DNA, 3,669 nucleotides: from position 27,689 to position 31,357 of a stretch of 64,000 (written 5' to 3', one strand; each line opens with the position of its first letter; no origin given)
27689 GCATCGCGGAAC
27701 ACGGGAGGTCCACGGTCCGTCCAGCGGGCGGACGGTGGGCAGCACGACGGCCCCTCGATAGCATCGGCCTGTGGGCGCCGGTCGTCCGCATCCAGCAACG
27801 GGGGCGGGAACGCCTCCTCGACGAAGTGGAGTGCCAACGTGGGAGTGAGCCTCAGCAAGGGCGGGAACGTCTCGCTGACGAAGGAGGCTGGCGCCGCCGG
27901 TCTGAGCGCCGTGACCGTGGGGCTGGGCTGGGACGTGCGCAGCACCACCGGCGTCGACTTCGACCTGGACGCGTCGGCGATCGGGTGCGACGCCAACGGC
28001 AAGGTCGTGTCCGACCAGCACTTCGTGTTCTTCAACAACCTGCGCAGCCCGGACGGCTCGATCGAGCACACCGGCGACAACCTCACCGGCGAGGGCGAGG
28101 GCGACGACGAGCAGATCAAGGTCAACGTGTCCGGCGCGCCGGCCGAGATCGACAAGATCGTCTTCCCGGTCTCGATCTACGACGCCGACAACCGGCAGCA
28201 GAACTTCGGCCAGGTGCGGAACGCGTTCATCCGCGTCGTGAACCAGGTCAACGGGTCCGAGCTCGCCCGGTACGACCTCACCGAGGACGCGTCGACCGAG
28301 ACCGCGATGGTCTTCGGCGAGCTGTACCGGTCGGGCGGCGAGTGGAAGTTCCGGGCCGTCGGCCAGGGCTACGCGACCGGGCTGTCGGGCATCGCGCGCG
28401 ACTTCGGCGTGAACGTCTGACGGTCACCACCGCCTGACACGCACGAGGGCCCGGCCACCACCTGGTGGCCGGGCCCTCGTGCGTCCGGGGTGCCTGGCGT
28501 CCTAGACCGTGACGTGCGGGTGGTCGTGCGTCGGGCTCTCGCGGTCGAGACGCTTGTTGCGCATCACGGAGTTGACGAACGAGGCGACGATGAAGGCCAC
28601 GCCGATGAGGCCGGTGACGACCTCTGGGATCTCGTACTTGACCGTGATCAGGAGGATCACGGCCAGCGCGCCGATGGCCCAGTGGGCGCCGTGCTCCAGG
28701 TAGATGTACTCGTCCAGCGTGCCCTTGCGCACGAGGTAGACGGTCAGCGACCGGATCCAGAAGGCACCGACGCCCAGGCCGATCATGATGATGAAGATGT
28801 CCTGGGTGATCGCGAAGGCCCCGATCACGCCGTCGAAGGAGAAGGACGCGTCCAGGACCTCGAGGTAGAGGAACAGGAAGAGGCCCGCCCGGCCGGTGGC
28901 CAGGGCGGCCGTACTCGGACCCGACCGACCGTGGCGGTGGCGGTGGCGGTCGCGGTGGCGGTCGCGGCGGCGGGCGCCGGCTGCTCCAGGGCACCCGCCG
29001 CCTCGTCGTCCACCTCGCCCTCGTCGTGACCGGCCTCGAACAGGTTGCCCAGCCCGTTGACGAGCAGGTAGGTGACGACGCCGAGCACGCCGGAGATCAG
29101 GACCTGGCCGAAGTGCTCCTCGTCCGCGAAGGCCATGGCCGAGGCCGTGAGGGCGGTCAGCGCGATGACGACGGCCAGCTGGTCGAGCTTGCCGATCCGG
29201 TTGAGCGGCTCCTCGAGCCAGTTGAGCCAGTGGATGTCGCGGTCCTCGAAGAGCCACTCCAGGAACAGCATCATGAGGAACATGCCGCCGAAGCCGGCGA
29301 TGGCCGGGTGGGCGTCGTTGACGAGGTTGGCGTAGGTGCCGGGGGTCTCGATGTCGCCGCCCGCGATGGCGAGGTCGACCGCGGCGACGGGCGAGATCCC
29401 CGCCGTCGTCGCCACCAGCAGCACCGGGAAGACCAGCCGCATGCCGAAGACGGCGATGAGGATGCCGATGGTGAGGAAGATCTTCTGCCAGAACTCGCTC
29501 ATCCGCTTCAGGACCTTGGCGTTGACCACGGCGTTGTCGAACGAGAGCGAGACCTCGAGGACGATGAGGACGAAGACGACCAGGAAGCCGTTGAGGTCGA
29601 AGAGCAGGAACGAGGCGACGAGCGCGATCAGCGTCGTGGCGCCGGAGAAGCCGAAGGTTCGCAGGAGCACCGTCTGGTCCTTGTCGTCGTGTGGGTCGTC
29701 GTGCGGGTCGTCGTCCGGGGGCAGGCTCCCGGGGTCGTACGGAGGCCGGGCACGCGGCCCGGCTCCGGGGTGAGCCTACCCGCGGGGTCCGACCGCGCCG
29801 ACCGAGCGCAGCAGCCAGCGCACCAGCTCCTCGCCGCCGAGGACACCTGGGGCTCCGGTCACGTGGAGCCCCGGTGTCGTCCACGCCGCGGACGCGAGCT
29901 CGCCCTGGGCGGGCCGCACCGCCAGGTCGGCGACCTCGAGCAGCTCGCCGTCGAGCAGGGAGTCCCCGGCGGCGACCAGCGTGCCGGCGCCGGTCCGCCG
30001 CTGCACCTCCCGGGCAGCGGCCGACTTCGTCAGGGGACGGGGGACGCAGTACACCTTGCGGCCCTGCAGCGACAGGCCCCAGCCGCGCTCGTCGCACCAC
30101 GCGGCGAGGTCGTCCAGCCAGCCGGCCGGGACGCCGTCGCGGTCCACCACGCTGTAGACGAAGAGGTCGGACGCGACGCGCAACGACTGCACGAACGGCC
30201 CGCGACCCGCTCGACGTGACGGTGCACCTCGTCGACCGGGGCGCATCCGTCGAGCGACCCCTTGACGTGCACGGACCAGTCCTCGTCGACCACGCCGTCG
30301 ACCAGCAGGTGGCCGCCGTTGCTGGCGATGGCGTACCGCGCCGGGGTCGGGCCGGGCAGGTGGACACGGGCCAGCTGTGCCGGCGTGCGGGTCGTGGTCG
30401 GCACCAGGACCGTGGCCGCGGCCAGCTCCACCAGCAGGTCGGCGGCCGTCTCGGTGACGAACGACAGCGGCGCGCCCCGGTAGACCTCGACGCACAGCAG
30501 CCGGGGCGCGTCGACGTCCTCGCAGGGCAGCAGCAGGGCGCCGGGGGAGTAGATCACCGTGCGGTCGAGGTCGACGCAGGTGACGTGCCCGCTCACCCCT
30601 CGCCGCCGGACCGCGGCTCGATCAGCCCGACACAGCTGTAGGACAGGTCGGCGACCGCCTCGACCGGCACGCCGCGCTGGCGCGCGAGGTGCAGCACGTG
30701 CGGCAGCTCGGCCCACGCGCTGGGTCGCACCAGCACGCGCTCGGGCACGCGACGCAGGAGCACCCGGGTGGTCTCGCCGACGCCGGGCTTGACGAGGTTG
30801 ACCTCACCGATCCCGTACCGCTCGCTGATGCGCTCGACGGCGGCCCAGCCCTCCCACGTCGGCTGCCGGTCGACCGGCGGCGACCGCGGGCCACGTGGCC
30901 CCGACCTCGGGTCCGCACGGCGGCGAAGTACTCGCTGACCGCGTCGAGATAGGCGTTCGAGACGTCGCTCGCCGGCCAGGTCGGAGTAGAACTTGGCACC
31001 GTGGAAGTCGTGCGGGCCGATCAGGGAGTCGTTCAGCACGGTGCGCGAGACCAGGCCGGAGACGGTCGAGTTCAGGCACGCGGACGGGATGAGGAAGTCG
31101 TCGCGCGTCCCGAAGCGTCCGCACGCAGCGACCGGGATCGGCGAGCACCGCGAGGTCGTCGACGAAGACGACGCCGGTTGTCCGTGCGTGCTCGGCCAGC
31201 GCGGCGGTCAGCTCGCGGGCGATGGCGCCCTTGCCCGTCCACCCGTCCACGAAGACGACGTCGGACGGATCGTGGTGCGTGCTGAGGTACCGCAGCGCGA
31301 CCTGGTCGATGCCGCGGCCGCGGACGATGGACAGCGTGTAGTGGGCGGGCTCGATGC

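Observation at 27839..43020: Two-armed ter supercluster carrying the full set of genes for a predicted but uncharacterised nucleoside-like metabolite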

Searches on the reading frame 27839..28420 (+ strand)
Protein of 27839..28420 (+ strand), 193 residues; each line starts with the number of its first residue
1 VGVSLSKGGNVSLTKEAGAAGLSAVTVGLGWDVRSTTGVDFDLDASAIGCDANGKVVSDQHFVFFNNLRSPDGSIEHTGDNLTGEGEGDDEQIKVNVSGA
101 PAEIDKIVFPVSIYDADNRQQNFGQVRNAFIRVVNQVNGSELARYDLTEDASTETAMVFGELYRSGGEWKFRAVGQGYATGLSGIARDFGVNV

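Call 6: search_protein_families(library=pfam, proteins=[window:27839-28420:+], max_evalue=0.01)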
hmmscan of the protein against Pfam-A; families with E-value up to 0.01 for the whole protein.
window:27839-28420:+ (193 aa): 1 family
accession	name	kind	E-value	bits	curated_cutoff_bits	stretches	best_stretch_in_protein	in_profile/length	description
PF02342.23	TerD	-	1.7e-83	279.1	25.3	1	1-189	1-187/187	TerD domain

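Call 37: search_protein_families(library=ncbifam, proteins=[window:27839-28420:+], max_evalue=0.01)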
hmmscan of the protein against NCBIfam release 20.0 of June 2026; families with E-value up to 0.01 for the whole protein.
window:27839-28420:+ (193 aa): 0 families

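Call 42: search_protein_families(library=padloc, proteins=[window:27839-28420:+], max_evalue=0.001)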
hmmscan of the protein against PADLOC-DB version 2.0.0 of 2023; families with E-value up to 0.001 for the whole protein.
window:27839-28420:+ (193 aa): 0 families

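Call 77: search_solved_structures(query=window:27839-28420:+, max_evalue=0.001)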
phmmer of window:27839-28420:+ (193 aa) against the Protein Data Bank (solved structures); distinct sequences matched with E-value up to 0.001: 4.
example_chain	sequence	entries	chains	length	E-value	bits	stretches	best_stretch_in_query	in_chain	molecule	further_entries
3ibz_A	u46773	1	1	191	8.8e-101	338.7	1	1-193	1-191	Putative tellurium resistant like protein TerD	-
2kxt_A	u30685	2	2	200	4.5e-78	264.7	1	1-192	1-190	Tellurite resistance protein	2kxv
2qz7_A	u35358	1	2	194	3.5e-08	36.8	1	17-180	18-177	Uncharacterized protein SCO6318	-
2qng_A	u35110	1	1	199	6.2e-07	32.7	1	21-190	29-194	Uncharacterized protein SAV2460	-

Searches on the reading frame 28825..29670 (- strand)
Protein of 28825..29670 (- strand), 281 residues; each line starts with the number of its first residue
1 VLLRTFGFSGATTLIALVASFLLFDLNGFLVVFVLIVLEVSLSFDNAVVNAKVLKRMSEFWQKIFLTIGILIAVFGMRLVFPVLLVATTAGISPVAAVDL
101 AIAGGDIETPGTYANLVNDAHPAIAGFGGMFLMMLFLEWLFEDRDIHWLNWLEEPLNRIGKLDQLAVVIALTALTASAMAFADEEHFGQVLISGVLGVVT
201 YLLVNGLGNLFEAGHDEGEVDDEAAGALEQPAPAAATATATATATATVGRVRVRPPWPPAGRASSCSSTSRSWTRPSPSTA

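Call 6: search_protein_families(library=pfam, proteins=[window:28825-29670:-], max_evalue=0.01)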
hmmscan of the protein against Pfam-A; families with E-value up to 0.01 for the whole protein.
window:28825-29670:- (281 aa): 2 families
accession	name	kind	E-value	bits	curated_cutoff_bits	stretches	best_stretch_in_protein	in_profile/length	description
PF04332.21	DUF475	-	1.5e-66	225.7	27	1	44-219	1-172/293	Protein of unknown function (DUF475)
PF03741.22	TerC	-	2.7e-08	34.2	27.8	1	34-151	2-87/178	Integral membrane protein TerC family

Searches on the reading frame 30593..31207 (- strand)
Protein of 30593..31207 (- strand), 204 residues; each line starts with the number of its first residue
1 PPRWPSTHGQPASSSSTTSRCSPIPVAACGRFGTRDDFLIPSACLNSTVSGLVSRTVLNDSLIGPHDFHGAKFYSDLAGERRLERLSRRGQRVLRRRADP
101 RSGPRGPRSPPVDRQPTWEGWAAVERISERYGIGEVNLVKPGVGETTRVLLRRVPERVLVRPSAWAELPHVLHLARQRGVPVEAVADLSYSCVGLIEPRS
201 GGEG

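Call 6: search_protein_families(library=pfam, proteins=[window:30593-31207:-], max_evalue=0.01)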
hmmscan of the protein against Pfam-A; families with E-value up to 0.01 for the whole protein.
window:30593-31207:- (204 aa): 2 families
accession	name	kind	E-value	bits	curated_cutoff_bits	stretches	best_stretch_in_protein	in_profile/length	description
PF15608.11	PELOTA_1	-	5e-34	116.4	25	1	118-197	1-80/81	PELOTA RNA binding domain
PF11202.14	StiP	-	5.3e-21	75.4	28.7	1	30-80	184-234/245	Tellurite-like stress resistance cysteine protease StiP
